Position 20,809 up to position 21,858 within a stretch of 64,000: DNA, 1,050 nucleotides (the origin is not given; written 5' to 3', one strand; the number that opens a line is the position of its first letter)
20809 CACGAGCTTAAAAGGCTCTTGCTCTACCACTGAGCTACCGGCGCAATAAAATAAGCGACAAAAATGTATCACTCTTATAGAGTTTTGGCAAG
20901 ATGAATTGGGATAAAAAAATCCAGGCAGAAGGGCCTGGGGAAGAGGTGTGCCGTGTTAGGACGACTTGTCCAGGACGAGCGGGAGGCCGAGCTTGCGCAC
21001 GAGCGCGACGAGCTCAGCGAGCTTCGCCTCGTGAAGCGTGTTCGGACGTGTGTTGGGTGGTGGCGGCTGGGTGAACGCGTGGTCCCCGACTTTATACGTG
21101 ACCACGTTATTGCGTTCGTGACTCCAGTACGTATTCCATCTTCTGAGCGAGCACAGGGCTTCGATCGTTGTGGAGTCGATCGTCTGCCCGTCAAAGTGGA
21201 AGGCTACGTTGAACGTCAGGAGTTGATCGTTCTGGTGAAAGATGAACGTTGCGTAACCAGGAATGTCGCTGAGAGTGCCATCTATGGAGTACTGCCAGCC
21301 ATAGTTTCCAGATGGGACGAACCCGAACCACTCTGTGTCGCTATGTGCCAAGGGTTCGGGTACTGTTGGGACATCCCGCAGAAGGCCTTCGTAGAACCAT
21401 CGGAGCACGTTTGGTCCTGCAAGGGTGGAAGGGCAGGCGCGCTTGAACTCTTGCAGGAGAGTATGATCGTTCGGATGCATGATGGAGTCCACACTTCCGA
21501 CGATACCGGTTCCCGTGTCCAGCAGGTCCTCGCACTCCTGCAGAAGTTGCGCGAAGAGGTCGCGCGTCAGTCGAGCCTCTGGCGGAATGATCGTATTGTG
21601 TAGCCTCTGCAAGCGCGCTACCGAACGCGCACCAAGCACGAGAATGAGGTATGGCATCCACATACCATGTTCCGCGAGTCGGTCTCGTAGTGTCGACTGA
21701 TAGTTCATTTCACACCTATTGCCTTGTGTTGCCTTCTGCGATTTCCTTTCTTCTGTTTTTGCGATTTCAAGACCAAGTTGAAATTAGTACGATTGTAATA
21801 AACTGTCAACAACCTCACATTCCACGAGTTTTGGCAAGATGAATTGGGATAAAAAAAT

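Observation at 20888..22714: Tandem GC-rich paralogous genes of unknown function sharing an identical 129-bp 3'-end/terminator repeat; one copy apparently frameshifted at a homopolymer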

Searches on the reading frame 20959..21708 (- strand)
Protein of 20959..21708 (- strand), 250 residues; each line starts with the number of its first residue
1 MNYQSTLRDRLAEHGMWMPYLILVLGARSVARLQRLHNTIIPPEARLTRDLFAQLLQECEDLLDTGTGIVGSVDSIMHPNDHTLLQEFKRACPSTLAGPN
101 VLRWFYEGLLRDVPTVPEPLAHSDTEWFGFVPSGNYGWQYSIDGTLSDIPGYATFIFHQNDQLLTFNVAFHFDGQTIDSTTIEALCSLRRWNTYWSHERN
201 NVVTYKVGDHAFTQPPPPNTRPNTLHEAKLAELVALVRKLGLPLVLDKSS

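Call 7: search_protein_families(library=pfam, proteins=[window:20959-21708:-], max_evalue=1)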
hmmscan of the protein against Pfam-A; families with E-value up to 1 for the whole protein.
seq(250 aa): 0 families

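Call 8: search_protein_families(library=ncbifam, proteins=[window:20959-21708:-], max_evalue=1)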
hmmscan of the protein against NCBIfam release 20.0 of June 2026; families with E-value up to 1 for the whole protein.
seq(250 aa): 0 families

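Call 10: find_homologous_proteins(query=window:20959-21708:-, max_evalue=0.01)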
Query seq(250 aa) (250 aa): 1 proteins with E <= 0.01 among 1069 candidates.
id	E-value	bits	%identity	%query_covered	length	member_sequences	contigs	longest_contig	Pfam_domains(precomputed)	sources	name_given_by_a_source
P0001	4.0e-158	542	100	93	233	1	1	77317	-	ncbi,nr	ncbi:hypothetical protein HZA85_04065 [Candidatus Uhrbacteria bacterium]|nr:hypothetical protein [Ca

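Call 11: search_protein_families(library=padloc, proteins=[window:20959-21708:-], max_evalue=1)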
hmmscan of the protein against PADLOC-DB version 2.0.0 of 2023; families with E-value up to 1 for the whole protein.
seq(250 aa): 0 families

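Call 12: search_protein_families(library=phrogs, proteins=[window:20959-21708:-], max_evalue=1)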
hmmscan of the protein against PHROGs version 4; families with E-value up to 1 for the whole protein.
seq(250 aa): 2 families
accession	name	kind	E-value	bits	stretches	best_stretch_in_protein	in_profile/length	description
phrog_30990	-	unknown function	0.029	14.7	1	109-139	200-230/282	-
phrog_7155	-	unknown function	0.19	12.7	1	167-208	5-46/71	-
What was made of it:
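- On Known protein families (Pfam, NCBIfam, PADLOC, PHROGs, PDB): No hit for A or B (calls 7, 8, 11, 12).
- There is no PADLOC or PHROG hit (calls 11, 12).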

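Call 18: find_related_loci(query=A1, collection=genome_contigs, flank=8000)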
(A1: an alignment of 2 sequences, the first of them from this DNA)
Query A1 (250 aa) in genome_contigs; peptide patterns used: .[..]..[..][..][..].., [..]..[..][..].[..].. (x = any residue, [..] = any of these).
88 stretches matched a pattern, but none encodes a relative of the query by tblastn (E <= 1e-3).
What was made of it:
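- Tried and rejected: genome_contigs gave nothing by protein (call 18).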

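Call 24: search_protein_representatives(alignment_id=A1)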
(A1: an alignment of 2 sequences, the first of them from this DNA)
Query: 2 sequences, 273 profile positions. Proteins with E-value up to 0.001 (for the whole library): 21; up to 1e-10: 15; up to 1e-30: 5. The best 21 are listed.
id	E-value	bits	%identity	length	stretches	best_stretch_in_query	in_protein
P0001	1.2e-126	438.2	-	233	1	18-273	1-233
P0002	3.2e-72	259.8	-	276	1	1-269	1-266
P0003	1.4e-71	257.7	-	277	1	1-272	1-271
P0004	7.2e-32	127.4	-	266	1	1-215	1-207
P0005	9.1e-31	123.8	-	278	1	4-268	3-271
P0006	6.9e-28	114.4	-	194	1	78-269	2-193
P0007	3.6e-27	112.0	-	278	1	3-258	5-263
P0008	1.8e-23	99.9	-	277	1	11-270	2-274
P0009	9.8e-20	87.6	-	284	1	5-115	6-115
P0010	5.1e-18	82.0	-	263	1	2-110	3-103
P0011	7.9e-17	78.1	-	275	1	5-166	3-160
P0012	2.9e-16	76.3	-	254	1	1-116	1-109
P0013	4.0e-16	75.8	-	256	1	5-96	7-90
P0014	1.4e-15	74.0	-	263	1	4-114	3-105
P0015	4.7e-12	62.4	-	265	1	2-134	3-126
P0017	8.1e-09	51.8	-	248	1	3-104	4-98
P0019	1.9e-07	47.3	-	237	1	11-125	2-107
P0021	3.2e-04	36.8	-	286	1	9-93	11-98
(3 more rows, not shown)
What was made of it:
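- Tried and rejected: The exhaustive HMM search was needed (call 24).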

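Call 27: predict_structure(alignment_id=A1)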
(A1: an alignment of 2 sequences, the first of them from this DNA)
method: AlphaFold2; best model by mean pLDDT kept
length: 250 residues; sequences in the alignment: 2
mean_pLDDT: 48.4   pTM: 0.34
mean pLDDT of the five models: 48.4, 48.3, 44.9, 44.3, 41.9
residues with pLDDT >= 90: 0; 70-90: 18; 50-70: 76; < 50: 156
segments of 3 or more residues with pLDDT < 50: 1-4, 70-77, 93-102, 104-106, 108-150, 157-168, 174-234, 236-250
pLDDT, mean of each block of 10 residues (from residue 1): 57 65 63 65 67 78 59 45 58 48 48 31 26 38 46 49 44 49 44 38 44 36 36 46 30
secondary structure, 60 per line:
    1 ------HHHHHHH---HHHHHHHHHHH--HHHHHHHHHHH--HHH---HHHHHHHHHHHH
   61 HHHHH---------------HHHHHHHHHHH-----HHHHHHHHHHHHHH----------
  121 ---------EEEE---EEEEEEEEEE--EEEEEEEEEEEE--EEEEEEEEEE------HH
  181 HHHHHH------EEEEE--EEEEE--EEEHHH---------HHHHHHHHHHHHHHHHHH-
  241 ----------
elements in order: H7-13 H17-27 H30-40 H49-65 H81-91 H97-110 E130-133 E137-146 E149-160 E163-172 H179-186 E193-197 E200-204 E207-209 H222-239
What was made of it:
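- Tried and rejected: The first AlphaFold run, with only 2 sequences, was uninformative (pLDDT 48; call 27).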

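Call 28: find_homologous_proteins(query=A2, max_evalue=0.001)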
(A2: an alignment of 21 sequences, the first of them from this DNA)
Query A2 (21 sequences) (250 aa, profile of the alignment): 2 proteins with E <= 0.001 among 8000 candidates.
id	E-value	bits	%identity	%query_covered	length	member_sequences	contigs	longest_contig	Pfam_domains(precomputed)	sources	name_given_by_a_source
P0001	5.0e-53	199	100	93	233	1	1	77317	-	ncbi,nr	ncbi:hypothetical protein HZA85_04065 [Candidatus Uhrbacteria bacterium]|nr:hypothetical protein [Ca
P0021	1.4e-42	164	43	16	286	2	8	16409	-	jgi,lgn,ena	-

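Call 30: find_encoding_contigs(protein=P0021, flank=8000, max_places=6)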
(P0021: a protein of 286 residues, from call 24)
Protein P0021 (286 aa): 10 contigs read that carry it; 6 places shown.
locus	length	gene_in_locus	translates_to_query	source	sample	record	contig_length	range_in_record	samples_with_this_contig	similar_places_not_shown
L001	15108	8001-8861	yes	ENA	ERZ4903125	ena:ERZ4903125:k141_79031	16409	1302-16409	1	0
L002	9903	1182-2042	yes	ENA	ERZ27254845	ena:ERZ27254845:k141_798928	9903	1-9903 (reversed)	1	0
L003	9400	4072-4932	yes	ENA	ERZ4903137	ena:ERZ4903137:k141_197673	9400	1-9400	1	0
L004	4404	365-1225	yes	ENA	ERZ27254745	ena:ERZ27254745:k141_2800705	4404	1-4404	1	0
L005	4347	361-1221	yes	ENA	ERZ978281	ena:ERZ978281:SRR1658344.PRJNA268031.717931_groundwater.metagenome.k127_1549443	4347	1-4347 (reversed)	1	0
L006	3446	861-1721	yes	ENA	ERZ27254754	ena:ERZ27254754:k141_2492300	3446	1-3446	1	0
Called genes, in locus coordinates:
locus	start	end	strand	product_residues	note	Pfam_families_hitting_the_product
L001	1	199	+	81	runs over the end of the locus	-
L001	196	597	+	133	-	-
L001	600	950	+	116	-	PF02021:UPF0102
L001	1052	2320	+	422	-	PF08529:NusA_N, PF13184:KH_NusA_1st, PF26594:KH_NusA_2nd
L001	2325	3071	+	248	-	PF02096:60KD_IMP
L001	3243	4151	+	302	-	-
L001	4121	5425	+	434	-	PF04932:Wzy_C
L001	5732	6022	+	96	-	PF00166:Cpn10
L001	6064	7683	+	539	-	PF00118:Cpn60_TCP1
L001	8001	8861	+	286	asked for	-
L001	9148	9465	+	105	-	PF09685:MamF_MmsF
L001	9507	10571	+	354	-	PF03462:PCRF, PF00472:RF-1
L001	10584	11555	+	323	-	PF01073:3Beta_HSD, PF01370:Epimerase, PF02719:Polysacc_synt_2, PF04321:RmlD_sub_bind, PF13460:NAD_binding_10, PF16363:GDP_Man_Dehyd, PF07993:NAD_binding_4 (weak)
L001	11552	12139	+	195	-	PF01300:Sua5_yciO_yrdC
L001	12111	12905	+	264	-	PF00398:RrnaAD, PF13489:Methyltransf_23 (faint)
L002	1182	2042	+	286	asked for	-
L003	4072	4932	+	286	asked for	-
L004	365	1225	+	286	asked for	-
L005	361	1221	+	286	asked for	-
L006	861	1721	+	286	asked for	-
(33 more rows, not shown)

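Call 32: find_encoding_contigs(protein=P0010, flank=8000, max_places=6)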
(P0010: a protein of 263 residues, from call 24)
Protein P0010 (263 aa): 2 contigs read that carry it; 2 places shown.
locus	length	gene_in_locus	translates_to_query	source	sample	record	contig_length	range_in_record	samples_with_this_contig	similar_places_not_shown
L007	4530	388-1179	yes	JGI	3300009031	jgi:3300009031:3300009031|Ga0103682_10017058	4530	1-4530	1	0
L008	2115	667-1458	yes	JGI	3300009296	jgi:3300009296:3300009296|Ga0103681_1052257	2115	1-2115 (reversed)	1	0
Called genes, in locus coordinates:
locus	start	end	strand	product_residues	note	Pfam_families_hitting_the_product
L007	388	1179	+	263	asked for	-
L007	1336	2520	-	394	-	PF17785:PUA_3, PF10672:Methyltrans_SAM, PF03602:Cons_hypoth95, PF05175:MTS (weak)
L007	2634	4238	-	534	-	PF06418:CTP_synth_N, PF00117:GATase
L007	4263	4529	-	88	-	?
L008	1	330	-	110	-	?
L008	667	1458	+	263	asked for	-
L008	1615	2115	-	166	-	?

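Call 33: find_encoding_contigs(protein=P0003, flank=8000, max_places=4)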
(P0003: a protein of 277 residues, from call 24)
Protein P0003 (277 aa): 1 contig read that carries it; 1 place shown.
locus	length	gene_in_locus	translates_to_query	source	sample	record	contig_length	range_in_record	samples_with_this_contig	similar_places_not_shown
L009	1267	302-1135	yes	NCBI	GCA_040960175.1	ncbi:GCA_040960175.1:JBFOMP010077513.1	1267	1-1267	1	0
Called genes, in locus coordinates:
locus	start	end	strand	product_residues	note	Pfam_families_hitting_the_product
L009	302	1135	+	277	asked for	-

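Call 34: find_encoding_contigs(protein=P0002, flank=8000, max_places=4)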
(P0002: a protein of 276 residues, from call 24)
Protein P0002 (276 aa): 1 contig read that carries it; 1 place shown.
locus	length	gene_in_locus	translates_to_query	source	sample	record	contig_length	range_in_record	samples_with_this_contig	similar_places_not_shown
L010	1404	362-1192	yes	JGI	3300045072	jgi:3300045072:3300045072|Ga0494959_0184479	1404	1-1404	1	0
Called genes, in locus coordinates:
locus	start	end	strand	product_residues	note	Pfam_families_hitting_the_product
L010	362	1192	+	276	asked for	-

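Call 50: find_encoding_contigs(protein=P0005, flank=3000, max_places=3)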
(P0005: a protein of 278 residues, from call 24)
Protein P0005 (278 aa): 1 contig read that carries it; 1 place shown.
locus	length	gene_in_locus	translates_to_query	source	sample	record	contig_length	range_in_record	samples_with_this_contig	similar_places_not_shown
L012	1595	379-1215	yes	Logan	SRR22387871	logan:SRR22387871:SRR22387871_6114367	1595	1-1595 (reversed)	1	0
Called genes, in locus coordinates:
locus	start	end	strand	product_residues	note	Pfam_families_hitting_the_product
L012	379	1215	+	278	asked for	-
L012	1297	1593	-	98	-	?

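Call 51: find_encoding_contigs(protein=P0009, flank=4000, max_places=3)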
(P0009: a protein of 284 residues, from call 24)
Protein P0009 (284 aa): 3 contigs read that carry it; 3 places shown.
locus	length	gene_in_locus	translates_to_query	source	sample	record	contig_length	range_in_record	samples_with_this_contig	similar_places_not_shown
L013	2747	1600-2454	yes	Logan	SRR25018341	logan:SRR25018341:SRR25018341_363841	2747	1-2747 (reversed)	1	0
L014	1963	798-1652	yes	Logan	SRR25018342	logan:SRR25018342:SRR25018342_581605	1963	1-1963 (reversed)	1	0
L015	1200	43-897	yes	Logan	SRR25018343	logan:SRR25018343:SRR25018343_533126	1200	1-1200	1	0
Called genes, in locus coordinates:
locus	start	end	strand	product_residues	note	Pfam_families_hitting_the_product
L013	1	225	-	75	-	?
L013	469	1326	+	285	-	-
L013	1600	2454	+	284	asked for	-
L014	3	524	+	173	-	?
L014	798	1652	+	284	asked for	-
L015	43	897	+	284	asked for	-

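Call 52: find_encoding_contigs(protein=P0011, flank=4000, max_places=3)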
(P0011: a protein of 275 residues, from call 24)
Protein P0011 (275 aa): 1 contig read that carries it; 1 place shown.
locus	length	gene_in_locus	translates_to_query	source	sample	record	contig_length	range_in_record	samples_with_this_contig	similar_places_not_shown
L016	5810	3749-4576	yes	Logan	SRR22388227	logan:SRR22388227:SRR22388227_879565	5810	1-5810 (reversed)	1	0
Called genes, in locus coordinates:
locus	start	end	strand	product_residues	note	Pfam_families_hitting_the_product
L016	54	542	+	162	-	PF03449:GreA_GreB_N, PF01272:GreA_GreB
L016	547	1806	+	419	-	PF00270:DEAD, PF04851:ResIII, PF00271:Helicase_C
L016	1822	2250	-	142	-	PF08570:DUF1761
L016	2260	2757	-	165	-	PF01625:PMSR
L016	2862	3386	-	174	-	-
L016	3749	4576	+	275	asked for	-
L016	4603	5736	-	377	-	PF02353:CMAS, PF13489:Methyltransf_23, PF01728:FtsJ (weak), PF08241:Methyltransf_11, PF08242:Methyltransf_12, PF13649:Methyltransf_25, PF13847:Methyltransf_31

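Call 53: find_encoding_contigs(protein=P0012, flank=4000, max_places=3)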
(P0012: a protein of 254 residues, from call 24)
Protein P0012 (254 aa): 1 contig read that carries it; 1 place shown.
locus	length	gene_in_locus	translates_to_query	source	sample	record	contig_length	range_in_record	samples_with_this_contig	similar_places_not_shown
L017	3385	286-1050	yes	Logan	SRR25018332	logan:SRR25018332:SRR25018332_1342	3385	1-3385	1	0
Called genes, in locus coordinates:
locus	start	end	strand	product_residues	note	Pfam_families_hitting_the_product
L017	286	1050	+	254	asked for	-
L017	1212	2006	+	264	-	-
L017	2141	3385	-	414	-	?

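Call 54: find_encoding_contigs(protein=P0013, flank=4000, max_places=3)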
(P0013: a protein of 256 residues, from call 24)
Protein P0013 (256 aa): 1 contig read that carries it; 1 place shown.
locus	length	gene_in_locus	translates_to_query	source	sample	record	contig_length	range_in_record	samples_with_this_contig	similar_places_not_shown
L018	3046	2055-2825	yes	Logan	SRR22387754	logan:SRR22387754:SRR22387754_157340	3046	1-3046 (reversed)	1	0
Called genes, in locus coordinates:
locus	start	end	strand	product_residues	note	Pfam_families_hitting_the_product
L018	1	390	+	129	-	?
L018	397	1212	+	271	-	PF20903:SPL (faint), PF04055:Radical_SAM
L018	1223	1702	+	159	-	PF00383:dCMP_cyt_deam_1, PF14437:MafB19-deam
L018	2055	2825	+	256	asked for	-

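Call 55: find_encoding_contigs(protein=P0014, flank=4000, max_places=3)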
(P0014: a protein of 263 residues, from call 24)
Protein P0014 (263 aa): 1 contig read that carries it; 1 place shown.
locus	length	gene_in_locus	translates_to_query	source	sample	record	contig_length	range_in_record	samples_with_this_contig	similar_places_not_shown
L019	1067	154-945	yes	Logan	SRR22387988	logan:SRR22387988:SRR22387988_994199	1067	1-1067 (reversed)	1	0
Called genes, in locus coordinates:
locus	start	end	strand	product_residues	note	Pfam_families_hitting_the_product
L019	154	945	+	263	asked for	-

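Call 56: find_encoding_contigs(protein=P0017, flank=4000, max_places=3)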
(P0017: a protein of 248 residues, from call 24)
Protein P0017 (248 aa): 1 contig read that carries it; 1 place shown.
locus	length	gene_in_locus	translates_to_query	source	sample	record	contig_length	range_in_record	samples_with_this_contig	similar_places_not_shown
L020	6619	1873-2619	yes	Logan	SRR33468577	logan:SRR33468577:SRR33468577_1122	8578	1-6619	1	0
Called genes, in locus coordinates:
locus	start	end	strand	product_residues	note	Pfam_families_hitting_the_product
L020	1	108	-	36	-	?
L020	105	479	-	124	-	-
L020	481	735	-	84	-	PF01106:NifU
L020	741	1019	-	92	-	PF01016:Ribosomal_L27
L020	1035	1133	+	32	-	-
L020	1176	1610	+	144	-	-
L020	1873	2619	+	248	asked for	-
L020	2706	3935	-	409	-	PF17785:PUA_3, PF10672:Methyltrans_SAM, PF03602:Cons_hypoth95 (weak), PF05175:MTS (weak)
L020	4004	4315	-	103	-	-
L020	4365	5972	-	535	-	PF06418:CTP_synth_N, PF00117:GATase, PF07722:Peptidase_C26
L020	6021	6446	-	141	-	PF01281:Ribosomal_L9_N, PF03948:Ribosomal_L9_C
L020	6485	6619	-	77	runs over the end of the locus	-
